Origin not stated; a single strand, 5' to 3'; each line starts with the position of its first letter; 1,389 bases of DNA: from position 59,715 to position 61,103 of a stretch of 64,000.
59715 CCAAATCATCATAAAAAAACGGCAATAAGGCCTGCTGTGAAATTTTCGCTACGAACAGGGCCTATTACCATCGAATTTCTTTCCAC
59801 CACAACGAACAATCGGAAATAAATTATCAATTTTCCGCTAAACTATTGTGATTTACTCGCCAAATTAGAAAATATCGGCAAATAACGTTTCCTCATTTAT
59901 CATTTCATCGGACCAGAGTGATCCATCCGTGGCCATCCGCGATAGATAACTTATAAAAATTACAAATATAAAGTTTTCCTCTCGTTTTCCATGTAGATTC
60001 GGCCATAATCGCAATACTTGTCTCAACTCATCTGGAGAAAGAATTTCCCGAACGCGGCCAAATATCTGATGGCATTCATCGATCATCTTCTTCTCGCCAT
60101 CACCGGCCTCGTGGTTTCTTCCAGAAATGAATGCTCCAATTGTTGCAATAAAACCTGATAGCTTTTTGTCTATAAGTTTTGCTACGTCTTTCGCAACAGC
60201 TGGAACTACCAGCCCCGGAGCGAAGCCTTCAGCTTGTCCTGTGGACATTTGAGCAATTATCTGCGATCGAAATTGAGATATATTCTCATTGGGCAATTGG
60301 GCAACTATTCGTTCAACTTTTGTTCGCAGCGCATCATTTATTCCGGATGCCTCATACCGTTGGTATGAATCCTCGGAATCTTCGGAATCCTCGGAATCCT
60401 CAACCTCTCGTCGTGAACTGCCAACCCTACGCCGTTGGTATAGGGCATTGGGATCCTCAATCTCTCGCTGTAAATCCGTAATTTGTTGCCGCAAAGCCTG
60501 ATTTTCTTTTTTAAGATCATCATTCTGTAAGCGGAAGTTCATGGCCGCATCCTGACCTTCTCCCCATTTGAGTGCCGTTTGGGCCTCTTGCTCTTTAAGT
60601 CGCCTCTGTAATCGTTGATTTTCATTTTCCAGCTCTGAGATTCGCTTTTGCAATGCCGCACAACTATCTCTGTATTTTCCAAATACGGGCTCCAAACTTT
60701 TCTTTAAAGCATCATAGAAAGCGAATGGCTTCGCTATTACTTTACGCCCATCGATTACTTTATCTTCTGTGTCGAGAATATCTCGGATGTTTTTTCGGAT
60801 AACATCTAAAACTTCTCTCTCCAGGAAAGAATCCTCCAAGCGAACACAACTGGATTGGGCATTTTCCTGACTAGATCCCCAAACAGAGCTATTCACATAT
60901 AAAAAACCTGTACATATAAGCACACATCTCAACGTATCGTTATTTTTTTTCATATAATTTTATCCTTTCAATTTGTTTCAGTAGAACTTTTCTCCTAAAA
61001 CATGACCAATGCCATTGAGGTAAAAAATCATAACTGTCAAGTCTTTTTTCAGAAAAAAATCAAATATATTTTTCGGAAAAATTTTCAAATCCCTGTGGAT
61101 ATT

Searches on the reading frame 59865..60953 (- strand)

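Call 9: search_protein_families(library=pfam, proteins=[window:59865-60953:-], max_evalue=0.001)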
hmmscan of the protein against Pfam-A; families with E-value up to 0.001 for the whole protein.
window:59865-60953:- (362 aa): 2 families
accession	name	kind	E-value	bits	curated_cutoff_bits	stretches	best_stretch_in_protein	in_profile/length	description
PF09728.14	Taxilin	-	0.00028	20.6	30.3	1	79-163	222-301/302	Myosin-like coiled-coil protein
PF07558.16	Shugoshin_N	-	0.00055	20.1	30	0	140-166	5-31/45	Shugoshin N-terminal coiled-coil region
